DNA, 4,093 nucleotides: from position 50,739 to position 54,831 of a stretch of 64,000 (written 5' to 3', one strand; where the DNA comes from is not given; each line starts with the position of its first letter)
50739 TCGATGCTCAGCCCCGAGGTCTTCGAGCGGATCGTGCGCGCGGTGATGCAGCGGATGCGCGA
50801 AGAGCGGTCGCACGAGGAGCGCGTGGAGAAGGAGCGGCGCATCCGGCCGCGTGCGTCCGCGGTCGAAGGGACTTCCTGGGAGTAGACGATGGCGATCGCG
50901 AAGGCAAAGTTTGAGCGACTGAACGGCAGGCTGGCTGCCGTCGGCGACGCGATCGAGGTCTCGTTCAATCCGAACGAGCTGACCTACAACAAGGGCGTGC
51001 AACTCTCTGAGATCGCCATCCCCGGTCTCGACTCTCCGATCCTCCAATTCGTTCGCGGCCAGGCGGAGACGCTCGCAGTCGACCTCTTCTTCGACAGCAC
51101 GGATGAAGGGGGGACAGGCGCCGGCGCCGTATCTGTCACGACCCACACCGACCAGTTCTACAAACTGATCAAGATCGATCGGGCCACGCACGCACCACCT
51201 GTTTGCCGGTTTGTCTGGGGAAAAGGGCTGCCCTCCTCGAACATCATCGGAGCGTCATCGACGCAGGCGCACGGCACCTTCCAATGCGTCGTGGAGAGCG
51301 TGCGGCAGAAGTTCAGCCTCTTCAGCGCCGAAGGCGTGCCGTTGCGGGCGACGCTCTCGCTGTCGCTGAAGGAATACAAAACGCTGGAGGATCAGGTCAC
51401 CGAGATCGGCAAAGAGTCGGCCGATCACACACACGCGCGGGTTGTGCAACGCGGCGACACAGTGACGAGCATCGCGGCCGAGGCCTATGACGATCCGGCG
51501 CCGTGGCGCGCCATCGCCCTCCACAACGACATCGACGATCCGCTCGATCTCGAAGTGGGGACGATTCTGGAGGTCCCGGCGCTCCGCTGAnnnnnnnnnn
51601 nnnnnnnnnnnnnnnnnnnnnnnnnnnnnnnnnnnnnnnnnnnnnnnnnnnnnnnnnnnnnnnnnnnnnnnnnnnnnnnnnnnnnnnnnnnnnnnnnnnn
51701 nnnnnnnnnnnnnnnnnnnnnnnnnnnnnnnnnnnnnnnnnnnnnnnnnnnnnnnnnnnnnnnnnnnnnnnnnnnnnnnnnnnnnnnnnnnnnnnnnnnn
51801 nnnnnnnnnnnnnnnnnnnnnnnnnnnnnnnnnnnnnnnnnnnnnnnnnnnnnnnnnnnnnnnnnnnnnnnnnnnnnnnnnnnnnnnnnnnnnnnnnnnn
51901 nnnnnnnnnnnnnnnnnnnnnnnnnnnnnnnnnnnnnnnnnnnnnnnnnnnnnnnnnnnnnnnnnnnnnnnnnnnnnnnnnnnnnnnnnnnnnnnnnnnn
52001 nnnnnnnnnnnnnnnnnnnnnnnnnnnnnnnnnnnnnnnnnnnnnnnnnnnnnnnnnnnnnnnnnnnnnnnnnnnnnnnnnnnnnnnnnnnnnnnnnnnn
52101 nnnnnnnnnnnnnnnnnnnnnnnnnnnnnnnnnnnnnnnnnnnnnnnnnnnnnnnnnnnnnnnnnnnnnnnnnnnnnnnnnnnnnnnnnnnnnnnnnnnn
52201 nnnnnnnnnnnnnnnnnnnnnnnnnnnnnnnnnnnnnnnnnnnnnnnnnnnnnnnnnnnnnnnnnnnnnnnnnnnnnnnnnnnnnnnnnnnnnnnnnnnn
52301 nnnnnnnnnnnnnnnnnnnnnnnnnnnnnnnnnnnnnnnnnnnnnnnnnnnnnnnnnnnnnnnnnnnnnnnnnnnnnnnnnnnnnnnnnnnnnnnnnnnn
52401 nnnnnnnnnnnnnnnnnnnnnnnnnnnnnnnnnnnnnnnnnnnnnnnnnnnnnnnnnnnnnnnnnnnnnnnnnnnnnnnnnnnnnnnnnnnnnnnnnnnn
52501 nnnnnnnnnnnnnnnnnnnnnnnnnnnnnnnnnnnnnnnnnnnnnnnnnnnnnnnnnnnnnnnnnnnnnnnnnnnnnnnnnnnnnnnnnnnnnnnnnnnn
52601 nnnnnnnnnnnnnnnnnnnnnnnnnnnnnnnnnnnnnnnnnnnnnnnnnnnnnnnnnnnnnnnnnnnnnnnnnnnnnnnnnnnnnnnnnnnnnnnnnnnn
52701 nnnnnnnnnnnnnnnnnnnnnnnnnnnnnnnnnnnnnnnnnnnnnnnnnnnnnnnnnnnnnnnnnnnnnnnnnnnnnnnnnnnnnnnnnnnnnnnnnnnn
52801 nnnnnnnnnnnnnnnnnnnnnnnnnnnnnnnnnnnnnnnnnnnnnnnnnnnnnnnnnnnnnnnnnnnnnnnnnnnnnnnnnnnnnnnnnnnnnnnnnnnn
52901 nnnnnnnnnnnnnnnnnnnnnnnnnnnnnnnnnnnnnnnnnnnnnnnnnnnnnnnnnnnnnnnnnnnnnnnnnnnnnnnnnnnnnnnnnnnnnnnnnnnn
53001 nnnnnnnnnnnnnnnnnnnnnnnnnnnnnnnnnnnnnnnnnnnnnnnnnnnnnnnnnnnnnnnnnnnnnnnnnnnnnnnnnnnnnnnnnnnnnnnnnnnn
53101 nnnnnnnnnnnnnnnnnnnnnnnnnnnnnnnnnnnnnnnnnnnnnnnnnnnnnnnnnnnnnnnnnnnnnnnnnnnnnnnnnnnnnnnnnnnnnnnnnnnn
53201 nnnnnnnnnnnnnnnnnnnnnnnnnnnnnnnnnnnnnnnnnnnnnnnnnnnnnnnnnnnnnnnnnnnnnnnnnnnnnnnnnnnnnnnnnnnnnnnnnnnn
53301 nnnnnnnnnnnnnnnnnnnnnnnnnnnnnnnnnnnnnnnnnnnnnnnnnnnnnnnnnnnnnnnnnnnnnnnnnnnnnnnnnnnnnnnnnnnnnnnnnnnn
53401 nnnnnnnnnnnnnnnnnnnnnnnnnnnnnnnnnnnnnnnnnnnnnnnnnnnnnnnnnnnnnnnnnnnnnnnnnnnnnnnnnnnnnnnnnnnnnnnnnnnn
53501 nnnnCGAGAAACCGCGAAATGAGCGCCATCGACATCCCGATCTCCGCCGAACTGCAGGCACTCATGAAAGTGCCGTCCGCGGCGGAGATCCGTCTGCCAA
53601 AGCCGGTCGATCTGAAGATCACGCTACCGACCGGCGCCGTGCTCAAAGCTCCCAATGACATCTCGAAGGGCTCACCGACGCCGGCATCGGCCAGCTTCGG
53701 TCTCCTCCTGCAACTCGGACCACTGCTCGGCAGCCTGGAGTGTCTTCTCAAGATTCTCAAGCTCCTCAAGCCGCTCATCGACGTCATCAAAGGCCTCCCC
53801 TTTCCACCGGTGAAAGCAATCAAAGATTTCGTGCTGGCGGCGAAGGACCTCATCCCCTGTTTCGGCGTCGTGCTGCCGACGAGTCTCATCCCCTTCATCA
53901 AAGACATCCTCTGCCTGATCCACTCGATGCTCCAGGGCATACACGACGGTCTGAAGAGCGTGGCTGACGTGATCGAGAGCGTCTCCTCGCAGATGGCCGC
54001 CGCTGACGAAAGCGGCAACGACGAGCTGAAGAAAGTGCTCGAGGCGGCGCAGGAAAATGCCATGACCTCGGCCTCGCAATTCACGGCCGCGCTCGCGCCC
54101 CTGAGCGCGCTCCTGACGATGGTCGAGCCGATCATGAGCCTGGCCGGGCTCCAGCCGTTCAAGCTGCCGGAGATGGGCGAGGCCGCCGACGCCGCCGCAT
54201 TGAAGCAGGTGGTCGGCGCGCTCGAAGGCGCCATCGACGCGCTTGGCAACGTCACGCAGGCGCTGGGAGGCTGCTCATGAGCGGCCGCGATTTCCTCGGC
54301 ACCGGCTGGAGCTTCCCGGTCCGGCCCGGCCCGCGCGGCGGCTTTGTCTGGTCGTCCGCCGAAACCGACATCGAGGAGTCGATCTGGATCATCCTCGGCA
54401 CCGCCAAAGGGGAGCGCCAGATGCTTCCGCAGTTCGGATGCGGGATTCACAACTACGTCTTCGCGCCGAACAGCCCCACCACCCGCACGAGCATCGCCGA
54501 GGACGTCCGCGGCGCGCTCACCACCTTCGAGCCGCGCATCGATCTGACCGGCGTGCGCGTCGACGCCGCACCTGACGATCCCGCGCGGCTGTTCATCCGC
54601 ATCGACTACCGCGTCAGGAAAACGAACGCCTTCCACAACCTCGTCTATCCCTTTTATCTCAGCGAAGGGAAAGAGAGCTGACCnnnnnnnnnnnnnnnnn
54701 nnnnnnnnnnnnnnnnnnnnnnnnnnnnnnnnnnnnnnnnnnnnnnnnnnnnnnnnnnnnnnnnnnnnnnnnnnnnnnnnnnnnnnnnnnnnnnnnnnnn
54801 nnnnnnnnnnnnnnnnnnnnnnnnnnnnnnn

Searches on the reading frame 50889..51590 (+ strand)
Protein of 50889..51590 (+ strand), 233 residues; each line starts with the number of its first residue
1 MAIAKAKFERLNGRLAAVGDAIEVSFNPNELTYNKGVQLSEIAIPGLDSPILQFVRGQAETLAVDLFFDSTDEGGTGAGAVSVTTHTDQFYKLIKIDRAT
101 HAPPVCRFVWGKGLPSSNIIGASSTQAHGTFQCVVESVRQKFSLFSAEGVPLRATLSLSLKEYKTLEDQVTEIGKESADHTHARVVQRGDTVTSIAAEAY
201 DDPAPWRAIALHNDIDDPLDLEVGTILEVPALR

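Call 13: search_protein_families(library=ncbifam, proteins=[window:50889-51590:+], max_evalue=0.001)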
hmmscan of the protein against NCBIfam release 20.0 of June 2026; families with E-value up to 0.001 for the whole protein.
window:50889-51590:+ (233 aa): 0 families

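Call 87: search_protein_families(library=pfam, proteins=[window:50889-51590:+], max_evalue=0.001)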
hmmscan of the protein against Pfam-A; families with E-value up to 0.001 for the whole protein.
window:50889-51590:+ (233 aa): 2 families
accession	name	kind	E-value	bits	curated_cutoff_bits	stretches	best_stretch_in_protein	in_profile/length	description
PF19266.4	CIS_tube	-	1.8e-30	106.2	27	1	18-170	19-157/158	Contractile injection system tube protein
PF01476.26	LysM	-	7.1e-05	23.1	20.9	1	185-230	2-43/43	LysM domain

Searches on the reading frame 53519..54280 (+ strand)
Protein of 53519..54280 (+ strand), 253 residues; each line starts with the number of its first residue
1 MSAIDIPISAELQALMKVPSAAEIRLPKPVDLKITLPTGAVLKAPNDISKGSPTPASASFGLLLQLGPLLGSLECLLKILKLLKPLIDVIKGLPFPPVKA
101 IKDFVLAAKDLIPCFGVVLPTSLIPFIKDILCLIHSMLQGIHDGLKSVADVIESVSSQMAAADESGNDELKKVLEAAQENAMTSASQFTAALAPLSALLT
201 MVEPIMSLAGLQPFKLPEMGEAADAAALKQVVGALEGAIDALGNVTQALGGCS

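Call 7: search_protein_families(library=pfam, proteins=[window:53519-54280:+], max_evalue=0.01)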
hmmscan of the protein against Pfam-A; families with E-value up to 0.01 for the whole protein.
window:53519-54280:+ (253 aa): 0 families

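Call 11: search_protein_families(library=ncbifam, proteins=[window:53519-54280:+], max_evalue=0.1)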
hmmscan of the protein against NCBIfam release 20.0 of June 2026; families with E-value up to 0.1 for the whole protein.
window:53519-54280:+ (253 aa): 0 families

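Call 12: search_protein_families(library=phrogs, proteins=[window:53519-54280:+], max_evalue=0.1)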
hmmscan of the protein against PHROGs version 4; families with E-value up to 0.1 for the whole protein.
window:53519-54280:+ (253 aa): 1 family
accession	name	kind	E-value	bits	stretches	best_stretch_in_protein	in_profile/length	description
phrog_1204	-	tail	1.8e-05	23.8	1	100-246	930-1066/1483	tail protein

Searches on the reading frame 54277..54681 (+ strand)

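Call 7: search_protein_families(library=pfam, proteins=[window:54277-54681:+], max_evalue=0.01)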
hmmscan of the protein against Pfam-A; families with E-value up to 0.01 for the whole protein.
window:54277-54681:+ (134 aa): 1 family
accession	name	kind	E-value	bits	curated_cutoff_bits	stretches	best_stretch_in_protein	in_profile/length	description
PF04965.19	GPW_gp25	-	1e-28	99.4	27.2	1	27-117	2-95/96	Baseplate wedge protein gp25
